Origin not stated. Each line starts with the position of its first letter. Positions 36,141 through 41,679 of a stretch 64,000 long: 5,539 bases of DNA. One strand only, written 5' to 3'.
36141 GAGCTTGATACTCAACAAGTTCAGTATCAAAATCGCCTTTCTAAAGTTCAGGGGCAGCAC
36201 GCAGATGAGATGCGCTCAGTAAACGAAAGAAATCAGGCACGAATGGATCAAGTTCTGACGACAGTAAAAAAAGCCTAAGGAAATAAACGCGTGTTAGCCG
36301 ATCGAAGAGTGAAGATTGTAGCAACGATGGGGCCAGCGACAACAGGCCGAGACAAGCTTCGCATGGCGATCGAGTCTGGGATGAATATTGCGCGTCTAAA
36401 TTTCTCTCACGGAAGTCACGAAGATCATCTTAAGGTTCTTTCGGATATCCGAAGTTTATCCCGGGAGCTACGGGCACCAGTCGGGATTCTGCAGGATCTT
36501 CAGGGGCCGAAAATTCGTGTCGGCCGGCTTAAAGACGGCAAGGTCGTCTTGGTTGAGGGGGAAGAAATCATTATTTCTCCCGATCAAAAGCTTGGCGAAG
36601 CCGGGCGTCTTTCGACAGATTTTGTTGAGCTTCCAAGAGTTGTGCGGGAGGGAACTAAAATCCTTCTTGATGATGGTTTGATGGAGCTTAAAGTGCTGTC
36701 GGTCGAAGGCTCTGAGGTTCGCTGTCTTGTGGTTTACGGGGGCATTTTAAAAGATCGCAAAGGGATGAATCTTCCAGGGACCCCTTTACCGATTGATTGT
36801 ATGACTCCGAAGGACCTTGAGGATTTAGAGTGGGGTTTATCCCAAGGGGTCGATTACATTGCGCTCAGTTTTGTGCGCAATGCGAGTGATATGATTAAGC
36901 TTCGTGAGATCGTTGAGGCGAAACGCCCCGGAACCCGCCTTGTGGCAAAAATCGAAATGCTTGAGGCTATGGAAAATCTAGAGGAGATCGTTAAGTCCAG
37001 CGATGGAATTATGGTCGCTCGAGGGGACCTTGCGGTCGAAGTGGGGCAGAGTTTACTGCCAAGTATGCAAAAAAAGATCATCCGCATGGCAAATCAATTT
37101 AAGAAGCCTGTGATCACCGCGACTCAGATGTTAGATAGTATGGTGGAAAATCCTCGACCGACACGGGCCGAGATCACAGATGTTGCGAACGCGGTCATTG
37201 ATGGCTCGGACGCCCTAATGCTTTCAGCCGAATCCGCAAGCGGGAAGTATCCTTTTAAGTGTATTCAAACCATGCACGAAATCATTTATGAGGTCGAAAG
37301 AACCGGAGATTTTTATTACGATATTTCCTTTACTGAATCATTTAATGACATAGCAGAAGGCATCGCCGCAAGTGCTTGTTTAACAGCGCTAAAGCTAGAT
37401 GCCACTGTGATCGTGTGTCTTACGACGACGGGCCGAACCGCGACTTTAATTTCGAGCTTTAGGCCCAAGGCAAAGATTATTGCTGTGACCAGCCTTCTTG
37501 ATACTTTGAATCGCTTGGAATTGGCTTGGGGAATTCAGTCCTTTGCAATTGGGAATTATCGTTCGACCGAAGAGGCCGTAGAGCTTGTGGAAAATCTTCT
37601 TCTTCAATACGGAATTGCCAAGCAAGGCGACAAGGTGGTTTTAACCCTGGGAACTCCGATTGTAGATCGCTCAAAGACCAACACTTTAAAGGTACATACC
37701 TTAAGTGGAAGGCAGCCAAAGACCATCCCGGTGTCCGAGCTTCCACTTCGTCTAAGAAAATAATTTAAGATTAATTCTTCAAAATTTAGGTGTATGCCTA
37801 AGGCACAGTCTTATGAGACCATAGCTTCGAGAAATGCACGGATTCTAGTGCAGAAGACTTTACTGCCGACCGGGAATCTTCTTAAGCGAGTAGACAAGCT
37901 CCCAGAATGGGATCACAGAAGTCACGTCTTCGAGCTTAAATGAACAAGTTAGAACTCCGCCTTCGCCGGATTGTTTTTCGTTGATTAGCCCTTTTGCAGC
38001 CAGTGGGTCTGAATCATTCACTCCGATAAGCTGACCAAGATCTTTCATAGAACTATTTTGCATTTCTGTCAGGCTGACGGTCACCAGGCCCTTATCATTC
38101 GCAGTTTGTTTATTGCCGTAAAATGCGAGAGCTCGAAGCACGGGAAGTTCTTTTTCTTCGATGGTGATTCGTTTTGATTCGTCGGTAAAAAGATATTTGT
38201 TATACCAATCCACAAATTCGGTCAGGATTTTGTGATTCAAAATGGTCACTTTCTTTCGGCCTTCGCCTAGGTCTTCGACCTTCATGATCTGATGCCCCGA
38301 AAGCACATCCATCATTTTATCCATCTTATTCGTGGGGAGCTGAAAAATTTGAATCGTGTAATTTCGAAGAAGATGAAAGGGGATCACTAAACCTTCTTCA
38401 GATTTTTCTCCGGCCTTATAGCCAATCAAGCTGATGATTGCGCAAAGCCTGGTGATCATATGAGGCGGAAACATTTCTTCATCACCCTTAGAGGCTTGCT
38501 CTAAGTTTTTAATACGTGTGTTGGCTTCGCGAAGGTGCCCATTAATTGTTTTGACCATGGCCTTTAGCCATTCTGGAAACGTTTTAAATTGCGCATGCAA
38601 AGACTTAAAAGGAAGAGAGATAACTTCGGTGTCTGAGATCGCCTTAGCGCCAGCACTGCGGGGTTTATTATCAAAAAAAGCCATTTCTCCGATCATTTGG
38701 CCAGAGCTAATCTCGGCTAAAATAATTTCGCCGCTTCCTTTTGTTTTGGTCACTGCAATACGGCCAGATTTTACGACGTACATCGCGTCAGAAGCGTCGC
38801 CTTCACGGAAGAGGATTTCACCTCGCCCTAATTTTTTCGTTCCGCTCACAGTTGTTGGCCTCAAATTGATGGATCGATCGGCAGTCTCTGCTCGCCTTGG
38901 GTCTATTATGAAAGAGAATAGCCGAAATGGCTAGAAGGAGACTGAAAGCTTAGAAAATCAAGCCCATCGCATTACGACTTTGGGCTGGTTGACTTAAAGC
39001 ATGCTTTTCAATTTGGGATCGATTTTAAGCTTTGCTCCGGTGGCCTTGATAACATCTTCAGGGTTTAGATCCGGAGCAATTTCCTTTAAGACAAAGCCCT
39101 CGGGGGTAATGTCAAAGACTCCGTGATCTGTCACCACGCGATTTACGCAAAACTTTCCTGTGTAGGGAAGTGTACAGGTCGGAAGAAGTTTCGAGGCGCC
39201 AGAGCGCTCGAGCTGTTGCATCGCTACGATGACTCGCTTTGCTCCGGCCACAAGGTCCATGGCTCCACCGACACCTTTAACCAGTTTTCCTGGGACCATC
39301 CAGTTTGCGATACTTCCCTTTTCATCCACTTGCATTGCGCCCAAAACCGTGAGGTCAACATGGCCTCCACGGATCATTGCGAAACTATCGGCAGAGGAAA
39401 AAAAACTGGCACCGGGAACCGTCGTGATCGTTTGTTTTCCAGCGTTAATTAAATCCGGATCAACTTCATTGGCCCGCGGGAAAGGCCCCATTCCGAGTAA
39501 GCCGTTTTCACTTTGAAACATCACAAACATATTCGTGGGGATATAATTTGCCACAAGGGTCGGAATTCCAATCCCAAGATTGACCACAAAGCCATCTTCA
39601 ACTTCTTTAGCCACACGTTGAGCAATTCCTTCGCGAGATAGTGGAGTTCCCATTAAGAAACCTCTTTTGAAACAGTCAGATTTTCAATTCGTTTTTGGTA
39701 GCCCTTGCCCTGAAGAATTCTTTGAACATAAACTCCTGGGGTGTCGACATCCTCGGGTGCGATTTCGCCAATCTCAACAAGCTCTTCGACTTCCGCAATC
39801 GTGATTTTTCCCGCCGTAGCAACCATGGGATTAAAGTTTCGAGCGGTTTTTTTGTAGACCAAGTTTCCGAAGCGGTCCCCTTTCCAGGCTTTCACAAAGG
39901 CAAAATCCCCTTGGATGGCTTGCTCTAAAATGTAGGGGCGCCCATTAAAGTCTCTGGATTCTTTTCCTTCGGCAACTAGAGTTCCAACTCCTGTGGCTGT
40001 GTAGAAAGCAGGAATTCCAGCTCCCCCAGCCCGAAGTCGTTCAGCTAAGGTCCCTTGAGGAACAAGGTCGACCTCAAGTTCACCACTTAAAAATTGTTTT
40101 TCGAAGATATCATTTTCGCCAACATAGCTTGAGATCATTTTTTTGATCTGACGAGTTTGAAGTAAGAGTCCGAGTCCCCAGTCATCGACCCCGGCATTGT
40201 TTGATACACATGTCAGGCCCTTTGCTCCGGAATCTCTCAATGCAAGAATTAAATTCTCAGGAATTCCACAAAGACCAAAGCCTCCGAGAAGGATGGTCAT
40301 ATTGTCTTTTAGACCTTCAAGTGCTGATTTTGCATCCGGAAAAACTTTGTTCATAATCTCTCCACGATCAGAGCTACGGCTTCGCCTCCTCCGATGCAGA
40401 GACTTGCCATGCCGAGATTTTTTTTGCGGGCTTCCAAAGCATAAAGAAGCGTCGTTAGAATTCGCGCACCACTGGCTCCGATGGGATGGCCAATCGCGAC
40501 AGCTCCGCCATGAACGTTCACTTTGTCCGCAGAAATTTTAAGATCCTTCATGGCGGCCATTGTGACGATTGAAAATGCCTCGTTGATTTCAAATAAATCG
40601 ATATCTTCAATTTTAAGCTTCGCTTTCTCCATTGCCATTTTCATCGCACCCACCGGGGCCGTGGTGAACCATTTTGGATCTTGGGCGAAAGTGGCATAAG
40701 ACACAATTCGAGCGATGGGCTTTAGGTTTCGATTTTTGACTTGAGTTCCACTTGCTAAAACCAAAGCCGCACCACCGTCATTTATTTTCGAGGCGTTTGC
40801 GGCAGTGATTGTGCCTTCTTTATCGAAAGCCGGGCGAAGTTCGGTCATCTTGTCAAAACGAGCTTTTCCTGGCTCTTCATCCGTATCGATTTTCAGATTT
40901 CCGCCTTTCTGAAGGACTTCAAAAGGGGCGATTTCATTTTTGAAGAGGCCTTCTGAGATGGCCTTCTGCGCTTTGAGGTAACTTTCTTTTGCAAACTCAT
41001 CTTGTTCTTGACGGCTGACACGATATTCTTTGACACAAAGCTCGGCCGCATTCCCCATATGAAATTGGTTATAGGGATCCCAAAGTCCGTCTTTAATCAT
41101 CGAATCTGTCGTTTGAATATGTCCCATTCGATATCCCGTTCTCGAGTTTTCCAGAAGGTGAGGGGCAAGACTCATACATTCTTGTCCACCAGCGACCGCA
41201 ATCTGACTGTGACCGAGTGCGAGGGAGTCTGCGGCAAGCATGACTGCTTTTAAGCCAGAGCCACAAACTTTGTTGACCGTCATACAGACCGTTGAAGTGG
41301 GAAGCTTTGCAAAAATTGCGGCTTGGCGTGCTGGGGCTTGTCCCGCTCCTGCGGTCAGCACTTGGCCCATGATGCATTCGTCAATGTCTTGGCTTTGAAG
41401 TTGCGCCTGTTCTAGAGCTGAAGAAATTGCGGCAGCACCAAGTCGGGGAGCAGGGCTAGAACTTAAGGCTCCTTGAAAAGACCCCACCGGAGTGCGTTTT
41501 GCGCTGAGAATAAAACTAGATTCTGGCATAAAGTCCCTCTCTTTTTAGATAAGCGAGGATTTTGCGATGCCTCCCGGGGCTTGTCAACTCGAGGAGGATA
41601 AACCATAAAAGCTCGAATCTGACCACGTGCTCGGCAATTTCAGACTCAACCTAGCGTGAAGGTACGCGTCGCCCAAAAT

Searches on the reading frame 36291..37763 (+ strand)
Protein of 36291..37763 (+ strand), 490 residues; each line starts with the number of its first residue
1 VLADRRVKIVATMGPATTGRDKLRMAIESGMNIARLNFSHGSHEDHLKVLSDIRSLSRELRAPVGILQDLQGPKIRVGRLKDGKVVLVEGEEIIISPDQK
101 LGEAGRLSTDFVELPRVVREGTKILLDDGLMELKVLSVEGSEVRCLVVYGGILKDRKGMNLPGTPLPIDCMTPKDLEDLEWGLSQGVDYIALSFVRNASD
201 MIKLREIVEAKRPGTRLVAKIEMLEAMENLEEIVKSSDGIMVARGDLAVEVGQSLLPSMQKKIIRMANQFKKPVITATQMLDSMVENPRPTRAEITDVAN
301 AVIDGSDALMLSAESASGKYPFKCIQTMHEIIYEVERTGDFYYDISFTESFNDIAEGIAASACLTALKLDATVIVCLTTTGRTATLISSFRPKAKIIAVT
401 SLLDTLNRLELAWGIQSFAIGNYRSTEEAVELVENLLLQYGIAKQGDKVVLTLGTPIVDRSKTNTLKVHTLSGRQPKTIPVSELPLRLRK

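Call 51: search_protein_families(library=pfam, proteins=[window:36291-37763:+], max_evalue=0.00001)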
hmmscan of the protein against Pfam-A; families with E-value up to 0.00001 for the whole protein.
window:36291-37763:+ (490 aa): 2 families
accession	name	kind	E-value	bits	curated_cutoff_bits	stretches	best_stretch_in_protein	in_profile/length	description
PF00224.27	PK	-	7.2e-115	384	30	1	5-324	2-327/328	Pyruvate kinase, barrel domain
PF02887.21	PK_C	-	2.8e-31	108.4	28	1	357-469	2-114/114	Pyruvate kinase, alpha/beta domain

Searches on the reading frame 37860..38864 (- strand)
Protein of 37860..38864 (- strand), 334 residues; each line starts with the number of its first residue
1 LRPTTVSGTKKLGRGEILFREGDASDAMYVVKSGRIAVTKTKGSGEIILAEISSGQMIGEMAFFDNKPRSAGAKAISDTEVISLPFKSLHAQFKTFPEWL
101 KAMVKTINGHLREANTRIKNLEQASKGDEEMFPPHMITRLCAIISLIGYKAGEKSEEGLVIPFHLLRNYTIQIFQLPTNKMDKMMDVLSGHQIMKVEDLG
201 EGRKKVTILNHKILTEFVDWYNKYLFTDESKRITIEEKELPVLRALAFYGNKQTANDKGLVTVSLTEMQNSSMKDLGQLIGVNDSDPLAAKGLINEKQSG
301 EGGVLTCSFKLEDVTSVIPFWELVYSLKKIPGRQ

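Call 51: search_protein_families(library=pfam, proteins=[window:37860-38864:-], max_evalue=0.00001)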
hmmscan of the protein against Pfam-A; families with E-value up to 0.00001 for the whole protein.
window:37860-38864:- (334 aa): 1 family
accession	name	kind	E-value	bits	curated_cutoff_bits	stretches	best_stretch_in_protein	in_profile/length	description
PF00027.35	cNMP_binding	-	1.8e-22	79.5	27.5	1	10-94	2-87/89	Cyclic nucleotide-binding domain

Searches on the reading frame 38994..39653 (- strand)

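Call 51: search_protein_families(library=pfam, proteins=[window:38994-39653:-], max_evalue=0.00001)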
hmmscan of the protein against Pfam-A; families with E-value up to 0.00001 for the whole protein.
window:38994-39653:- (219 aa): 2 families
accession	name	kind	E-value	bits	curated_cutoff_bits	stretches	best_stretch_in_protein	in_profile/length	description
PF01144.29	CoA_trans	-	4.7e-49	167.1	23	1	8-203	2-216/217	Coenzyme A transferase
PF13336.12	AcetylCoA_hyd_C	-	8.4e-07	29.5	23.7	1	102-182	37-126/154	Acetyl-CoA hydrolase/transferase C-terminal domain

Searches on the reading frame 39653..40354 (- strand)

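Call 51: search_protein_families(library=pfam, proteins=[window:39653-40354:-], max_evalue=0.00001)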
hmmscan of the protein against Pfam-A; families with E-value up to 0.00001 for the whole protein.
window:39653-40354:- (233 aa): 1 family
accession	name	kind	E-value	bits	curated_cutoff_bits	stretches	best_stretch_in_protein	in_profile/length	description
PF01144.29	CoA_trans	-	7.4e-80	267.8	23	1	8-214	4-215/217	Coenzyme A transferase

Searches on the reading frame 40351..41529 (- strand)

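Call 51: search_protein_families(library=pfam, proteins=[window:40351-41529:-], max_evalue=0.00001)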
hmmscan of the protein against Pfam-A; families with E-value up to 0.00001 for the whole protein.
window:40351-41529:- (392 aa): 3 families
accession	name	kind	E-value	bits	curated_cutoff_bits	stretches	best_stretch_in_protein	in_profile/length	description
PF00108.29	Thiolase_N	-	1e-88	297.6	26.4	1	6-260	2-258/260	Thiolase, N-terminal domain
PF02803.24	Thiolase_C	-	4.6e-48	162.3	27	1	269-391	1-123/123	Thiolase, C-terminal domain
PF22691.2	Thiolase_C_1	-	5e-08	33.2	28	1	277-332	5-60/144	Thiolase C-terminal domain-like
